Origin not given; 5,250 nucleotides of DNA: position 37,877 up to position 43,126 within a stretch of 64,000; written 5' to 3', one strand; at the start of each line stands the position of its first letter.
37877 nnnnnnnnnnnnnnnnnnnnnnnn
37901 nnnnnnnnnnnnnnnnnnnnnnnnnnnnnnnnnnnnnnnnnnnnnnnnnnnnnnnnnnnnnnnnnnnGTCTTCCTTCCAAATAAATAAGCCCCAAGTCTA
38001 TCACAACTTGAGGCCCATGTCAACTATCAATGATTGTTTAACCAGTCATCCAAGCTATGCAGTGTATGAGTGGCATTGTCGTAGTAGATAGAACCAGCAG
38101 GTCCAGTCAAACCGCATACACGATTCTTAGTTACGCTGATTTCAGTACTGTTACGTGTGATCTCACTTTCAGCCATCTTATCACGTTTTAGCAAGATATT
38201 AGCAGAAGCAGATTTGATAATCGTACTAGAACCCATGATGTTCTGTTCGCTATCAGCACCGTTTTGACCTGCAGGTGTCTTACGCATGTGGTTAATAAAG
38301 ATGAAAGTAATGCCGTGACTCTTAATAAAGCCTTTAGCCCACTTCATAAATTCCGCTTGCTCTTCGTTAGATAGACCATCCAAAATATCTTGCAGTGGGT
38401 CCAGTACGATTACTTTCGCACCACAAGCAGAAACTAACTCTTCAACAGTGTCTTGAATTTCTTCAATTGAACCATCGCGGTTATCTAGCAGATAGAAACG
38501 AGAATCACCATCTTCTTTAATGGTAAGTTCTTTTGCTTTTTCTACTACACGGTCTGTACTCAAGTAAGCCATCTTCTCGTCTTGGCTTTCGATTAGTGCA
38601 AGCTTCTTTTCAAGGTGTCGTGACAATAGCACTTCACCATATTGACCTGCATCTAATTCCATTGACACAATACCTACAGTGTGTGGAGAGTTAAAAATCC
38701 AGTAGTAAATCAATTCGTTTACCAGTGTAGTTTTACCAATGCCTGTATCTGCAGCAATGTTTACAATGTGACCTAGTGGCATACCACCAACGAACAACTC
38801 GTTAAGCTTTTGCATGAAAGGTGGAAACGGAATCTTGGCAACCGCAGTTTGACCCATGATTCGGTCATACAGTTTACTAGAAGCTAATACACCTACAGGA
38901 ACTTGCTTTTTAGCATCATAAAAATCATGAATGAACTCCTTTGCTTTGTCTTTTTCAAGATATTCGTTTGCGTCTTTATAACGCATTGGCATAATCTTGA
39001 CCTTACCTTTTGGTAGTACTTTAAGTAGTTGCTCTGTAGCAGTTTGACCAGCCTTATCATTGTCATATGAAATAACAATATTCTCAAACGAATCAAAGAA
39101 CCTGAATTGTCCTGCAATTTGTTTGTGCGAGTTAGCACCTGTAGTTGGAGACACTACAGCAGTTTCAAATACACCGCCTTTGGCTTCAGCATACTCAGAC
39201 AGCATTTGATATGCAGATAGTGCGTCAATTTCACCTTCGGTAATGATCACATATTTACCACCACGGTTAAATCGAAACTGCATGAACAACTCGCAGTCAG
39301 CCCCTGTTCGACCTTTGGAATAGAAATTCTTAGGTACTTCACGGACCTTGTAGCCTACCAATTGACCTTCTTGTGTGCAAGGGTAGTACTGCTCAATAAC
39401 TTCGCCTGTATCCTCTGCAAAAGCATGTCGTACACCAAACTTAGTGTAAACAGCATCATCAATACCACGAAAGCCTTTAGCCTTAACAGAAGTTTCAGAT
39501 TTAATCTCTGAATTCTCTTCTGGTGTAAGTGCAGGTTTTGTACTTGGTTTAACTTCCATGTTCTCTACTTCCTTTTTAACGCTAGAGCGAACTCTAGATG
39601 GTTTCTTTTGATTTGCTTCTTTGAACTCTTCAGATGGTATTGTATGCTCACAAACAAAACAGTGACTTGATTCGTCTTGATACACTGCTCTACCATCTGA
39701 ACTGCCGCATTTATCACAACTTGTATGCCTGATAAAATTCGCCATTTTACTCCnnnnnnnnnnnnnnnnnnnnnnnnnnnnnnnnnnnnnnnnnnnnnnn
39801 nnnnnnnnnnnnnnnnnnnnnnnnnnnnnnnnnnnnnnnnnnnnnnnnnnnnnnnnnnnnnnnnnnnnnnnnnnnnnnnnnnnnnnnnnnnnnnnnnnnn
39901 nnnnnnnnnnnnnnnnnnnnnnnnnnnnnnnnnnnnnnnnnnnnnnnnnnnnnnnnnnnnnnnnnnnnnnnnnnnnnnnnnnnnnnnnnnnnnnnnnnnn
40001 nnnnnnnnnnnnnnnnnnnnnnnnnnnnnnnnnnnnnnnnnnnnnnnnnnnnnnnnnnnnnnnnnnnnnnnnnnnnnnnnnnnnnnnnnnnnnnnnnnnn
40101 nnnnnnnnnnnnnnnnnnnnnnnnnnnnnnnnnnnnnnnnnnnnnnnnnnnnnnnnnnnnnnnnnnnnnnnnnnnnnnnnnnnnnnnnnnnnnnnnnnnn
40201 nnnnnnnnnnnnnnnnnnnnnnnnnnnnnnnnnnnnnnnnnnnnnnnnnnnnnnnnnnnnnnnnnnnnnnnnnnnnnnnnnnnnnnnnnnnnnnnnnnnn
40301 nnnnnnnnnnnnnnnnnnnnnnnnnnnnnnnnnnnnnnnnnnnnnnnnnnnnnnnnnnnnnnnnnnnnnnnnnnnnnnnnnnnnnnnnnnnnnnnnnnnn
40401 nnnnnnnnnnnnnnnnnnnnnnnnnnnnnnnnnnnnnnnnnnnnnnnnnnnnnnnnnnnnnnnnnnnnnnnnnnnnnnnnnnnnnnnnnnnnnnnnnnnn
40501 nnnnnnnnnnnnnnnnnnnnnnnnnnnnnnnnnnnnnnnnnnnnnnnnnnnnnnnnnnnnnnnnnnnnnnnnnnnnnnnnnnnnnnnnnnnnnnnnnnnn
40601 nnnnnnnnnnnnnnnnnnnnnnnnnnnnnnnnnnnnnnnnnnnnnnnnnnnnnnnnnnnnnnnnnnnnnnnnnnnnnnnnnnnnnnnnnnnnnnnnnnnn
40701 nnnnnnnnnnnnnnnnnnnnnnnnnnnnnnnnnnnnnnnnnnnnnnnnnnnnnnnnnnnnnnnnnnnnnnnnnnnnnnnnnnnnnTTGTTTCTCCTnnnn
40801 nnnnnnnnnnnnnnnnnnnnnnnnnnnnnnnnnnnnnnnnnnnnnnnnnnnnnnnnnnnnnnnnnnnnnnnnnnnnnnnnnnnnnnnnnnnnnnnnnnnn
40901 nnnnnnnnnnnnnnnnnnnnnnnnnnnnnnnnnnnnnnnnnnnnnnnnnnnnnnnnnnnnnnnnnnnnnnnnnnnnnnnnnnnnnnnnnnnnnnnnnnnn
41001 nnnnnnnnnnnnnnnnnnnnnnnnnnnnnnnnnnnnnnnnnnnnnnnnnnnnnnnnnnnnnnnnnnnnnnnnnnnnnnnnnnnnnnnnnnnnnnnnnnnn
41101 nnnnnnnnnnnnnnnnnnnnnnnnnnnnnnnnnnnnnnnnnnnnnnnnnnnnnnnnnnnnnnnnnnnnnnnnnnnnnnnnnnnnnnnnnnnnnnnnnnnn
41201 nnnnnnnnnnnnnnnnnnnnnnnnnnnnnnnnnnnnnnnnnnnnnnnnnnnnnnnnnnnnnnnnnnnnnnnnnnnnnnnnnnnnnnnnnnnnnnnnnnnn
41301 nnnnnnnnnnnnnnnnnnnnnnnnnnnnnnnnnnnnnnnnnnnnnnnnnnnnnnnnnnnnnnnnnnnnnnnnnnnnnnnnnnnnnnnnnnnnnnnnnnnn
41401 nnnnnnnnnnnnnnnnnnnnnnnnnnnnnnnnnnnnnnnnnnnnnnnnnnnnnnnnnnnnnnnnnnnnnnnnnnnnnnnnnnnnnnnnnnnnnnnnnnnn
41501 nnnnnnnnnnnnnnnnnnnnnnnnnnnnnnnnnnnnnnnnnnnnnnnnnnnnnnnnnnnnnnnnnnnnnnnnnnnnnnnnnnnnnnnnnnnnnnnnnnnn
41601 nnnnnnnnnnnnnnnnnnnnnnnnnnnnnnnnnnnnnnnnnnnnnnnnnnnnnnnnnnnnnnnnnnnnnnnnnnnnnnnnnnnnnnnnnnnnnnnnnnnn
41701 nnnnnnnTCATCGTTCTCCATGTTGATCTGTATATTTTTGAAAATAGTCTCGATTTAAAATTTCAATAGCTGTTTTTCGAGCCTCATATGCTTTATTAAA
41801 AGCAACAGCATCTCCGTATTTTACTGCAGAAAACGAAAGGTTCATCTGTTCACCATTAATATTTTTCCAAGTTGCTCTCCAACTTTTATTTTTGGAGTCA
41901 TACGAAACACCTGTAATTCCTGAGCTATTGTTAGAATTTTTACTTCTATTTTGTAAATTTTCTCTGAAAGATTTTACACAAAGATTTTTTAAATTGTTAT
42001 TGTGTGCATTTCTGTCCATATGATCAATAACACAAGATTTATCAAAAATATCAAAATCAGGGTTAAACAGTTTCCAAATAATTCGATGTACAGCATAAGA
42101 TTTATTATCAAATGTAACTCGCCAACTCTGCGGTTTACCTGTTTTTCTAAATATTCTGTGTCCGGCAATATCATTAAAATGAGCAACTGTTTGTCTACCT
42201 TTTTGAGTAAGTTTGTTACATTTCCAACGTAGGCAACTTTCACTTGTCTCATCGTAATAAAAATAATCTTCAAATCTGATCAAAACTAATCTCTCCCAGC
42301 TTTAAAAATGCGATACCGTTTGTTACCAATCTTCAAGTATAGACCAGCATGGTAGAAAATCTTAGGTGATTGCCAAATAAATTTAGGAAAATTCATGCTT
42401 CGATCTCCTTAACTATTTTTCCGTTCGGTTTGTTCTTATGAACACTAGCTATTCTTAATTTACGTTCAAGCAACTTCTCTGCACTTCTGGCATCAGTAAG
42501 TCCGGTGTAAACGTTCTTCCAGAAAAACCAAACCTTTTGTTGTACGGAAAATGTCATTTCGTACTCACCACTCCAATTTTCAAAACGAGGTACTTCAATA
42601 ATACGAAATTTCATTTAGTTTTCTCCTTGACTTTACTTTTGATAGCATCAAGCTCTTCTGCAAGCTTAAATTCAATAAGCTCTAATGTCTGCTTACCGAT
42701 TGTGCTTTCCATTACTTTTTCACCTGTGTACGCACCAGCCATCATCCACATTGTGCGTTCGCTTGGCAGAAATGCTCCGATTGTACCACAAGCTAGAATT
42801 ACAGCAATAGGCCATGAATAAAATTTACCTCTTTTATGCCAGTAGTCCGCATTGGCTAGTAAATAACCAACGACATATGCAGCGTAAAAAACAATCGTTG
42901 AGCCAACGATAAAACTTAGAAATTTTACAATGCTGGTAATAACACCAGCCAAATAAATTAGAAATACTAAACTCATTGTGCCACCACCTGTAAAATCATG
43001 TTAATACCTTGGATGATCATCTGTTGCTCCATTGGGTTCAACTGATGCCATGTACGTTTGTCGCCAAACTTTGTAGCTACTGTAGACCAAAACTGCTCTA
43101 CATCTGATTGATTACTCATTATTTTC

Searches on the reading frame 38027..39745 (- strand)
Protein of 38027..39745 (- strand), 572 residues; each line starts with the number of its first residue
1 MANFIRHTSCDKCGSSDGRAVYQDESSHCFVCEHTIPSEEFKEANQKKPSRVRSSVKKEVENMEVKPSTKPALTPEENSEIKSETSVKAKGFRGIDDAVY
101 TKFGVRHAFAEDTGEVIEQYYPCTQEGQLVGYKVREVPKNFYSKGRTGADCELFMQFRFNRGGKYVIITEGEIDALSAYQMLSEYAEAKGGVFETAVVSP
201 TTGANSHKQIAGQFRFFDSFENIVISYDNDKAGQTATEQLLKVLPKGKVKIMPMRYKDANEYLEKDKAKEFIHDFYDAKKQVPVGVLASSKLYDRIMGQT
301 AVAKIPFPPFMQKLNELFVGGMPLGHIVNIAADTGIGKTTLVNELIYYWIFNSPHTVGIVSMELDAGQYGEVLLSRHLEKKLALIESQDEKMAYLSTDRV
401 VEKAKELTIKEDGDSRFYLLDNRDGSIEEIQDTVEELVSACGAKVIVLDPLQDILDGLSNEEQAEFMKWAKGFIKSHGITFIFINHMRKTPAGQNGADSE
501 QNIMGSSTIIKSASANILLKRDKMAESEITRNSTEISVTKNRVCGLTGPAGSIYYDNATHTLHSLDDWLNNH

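Call 12: search_protein_families(library=phrogs, proteins=[window:38027-39745:-], max_evalue=0.00001)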
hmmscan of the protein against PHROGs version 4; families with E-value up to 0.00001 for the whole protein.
window:38027-39745:- (572 aa): 8 families
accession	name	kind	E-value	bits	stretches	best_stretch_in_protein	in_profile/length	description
phrog_239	-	DNA, RNA and nucleotide metabolism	1.6e-164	550.9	1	2-570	37-604/801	DNA primase/helicase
phrog_19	-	DNA, RNA and nucleotide metabolism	2.6e-19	70.5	1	294-566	323-582/621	DnaB-like replicative helicase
phrog_47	-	DNA, RNA and nucleotide metabolism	1.4e-18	67.8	1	9-267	54-326/947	DNA primase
phrog_243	-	DNA, RNA and nucleotide metabolism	5.4e-11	42.9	1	325-543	35-243/273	DnaB-like replicative helicase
phrog_3123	-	unknown function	2.2e-10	40.7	1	370-541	390-558/583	-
phrog_6012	-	DNA, RNA and nucleotide metabolism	1.8e-08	35.1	1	385-512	184-319/447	DNA helicase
phrog_6444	-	DNA, RNA and nucleotide metabolism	3.6e-07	30.4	1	160-280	256-368/577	DNA primase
phrog_97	-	other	4e-07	30.6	0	252-342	16-90/506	UvsX-like recombinase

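Call 14: search_dna_similar(query=window:38027-39745:-, collection=phages, mode=protein, max_rows=25)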
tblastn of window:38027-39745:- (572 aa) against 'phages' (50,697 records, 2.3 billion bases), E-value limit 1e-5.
Records with a match: 3123; places in all: 3128; records where one place covers at least 80% of the query: 2794.
Best place of each record, by identity: 80-90% 1; 60-80% 1; <60% 3121.
By first word of the organism name: Escherichia 695; Pseudomonas 529; Klebsiella 477; Salmonella 196; Vibrio 150; Rheinheimera 115; Yersinia 93; Erwinia 80; Aeromonas 49; Acinetobacter 47; and 86 more.
By host as written in the record: - 434; Escherichia coli 258; Klebsiella pneumoniae 234; Pseudomonas aeruginosa 137; Rheinheimera sp. BAL341 115; Pseudomonas aeruginosa PAO1 44; Escherichia coli K-12 MG1655 40; Yersinia pestis 38; and 724 more.
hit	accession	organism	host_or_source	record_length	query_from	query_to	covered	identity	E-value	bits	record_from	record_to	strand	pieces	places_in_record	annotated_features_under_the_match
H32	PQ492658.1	Limnohabitans phage DC31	Limnohabitans sp. DCL3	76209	1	563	98%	67.8%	0e+0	821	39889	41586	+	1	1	DNA primase/helicase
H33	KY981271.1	Curvibacter phage P26059A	Curvibacter sp. IMCC26059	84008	1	572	100%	50.3%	1e-180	571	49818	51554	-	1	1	putative DNA primase/helicase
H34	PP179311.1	Pseudomonas phage Pyxpy02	Pseudomonas syringae 19B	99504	8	572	99%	45.2%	4e-152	489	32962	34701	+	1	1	putative DNA primase/helicase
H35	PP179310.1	Pseudomonas phage Pyxpy01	Pseudomonas syringae P1.01.01B03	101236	8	572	99%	45.2%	4e-152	489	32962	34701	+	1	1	putative DNA primase/helicase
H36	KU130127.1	Pseudomonas phage vB_PsyM_KIL2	Pseudomonas syringae pv. porri LMG 28495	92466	8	572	99%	44.9%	3e-68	474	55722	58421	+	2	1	putative DNA primase/helicase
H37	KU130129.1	Pseudomonas phage vB_PsyM_KIL4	Pseudomonas syringae pv. porri LMG 28495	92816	8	572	99%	44.9%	4e-68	474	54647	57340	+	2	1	putative DNA primase/helicase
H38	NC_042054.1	Pseudomonas phage vB_PsyM_KIL4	Pseudomonas syringae pv. porri LMG 28495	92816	8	572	99%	44.9%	4e-68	474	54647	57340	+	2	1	DNA primase/helicase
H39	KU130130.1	Pseudomonas phage vB_PsyM_KIL5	Pseudomonas syringae pv. porri LMG 28495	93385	8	572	99%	44.9%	4e-68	474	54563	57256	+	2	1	putative DNA primase/helicase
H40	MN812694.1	Pectobacterium phage Bobbio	Dickeya dianthicola F101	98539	8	572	99%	44.4%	6e-148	477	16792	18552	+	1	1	record has no annotation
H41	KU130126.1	Pseudomonas phage vB_PsyM_KIL1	Pseudomonas syringae pv. porri LMG 28495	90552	8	572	99%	44.4%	6e-69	476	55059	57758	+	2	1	putative DNA primase/helicase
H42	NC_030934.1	Pseudomonas phage vB_PsyM_KIL1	Pseudomonas syringae pv. porri LMG 28495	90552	8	572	99%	44.4%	6e-69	476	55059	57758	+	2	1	DNA primase/helicase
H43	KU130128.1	Pseudomonas phage vB_PsyM_KIL3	Pseudomonas syringae pv. porri LMG 28495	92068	8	572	99%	44.4%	6e-69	476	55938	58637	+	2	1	putative DNA primase/helicase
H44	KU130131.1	Pseudomonas phage vB_PsyM_KIL3b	Pseudomonas syringae pv. porri LMG 28495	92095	8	572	99%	44.4%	6e-69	476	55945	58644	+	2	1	putative DNA primase/helicase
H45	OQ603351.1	Pseudomonas phage Ep020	Pseudomonas sp. AY2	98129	10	569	98%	44.7%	5e-146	471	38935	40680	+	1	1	record has no annotation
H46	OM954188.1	Flumine myo-like phage 1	river water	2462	261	572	55%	80.1%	2e-180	534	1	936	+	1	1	none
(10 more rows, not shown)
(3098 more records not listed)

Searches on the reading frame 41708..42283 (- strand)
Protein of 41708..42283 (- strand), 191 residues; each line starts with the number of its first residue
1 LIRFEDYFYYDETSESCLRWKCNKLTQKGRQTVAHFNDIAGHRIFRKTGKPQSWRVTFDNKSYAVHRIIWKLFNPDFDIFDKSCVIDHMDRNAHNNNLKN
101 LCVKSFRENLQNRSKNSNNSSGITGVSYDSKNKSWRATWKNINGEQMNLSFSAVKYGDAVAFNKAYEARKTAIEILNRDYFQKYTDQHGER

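Call 72: search_protein_families(library=phrogs, proteins=[window:41708-42283:-], max_evalue=0.001)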
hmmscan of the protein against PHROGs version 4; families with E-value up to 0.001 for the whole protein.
window:41708-42283:- (191 aa): 9 families
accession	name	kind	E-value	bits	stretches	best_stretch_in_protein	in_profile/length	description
phrog_99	-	DNA, RNA and nucleotide metabolism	9.1e-31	108.9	1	3-176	113-259/383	HNH endonuclease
phrog_4578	-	DNA, RNA and nucleotide metabolism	5.5e-18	66.1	1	81-167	27-111/130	HNH endonuclease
phrog_59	-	DNA, RNA and nucleotide metabolism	1.1e-09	39.1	1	9-187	150-325/423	HNH endonuclease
phrog_959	-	DNA, RNA and nucleotide metabolism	4.5e-09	37.2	1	53-145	44-129/138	HNH endonuclease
phrog_3593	-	DNA, RNA and nucleotide metabolism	2.7e-08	34.7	1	59-149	89-176/210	HNH endonuclease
phrog_31829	-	unknown function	5.5e-07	30.6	1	5-42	13-43/63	-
phrog_374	-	DNA, RNA and nucleotide metabolism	4.7e-06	26.7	1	79-186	319-416/617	HNH endonuclease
phrog_37115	-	unknown function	0.00011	23.8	1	65-99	1-32/53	-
phrog_6254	-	DNA, RNA and nucleotide metabolism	0.00082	20.7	0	55-154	28-127/154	HNH endonuclease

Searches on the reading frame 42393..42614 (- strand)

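Call 72: search_protein_families(library=phrogs, proteins=[window:42393-42614:-], max_evalue=0.001)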
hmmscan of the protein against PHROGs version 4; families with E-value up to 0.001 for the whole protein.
window:42393-42614:- (73 aa): 1 family
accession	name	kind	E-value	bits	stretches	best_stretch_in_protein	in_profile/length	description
phrog_2010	-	unknown function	2.7e-07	31.5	1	1-69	1-74/78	unknown function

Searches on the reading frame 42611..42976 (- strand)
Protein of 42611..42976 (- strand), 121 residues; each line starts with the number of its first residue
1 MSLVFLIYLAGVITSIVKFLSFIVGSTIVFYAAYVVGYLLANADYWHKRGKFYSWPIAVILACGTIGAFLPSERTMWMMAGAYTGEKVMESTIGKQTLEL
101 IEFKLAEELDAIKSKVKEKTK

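Call 39: search_protein_families(library=ncbifam, proteins=[window:42611-42976:-], max_evalue=0.1)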
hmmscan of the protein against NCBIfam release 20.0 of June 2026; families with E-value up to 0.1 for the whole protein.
window:42611-42976:- (121 aa): 1 family
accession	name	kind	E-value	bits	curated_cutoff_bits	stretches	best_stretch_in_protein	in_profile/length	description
NF049859.1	SA1002_fam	equivalog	0.0065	16.4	65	1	13-69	27-83/167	SA1002 family membrane protein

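Call 72: search_protein_families(library=phrogs, proteins=[window:42611-42976:-], max_evalue=0.001)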
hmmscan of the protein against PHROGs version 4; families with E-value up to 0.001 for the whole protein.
window:42611-42976:- (121 aa): 1 family
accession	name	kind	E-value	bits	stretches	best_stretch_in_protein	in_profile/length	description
phrog_3878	-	unknown function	2.6e-15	57.7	1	1-118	1-127/129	-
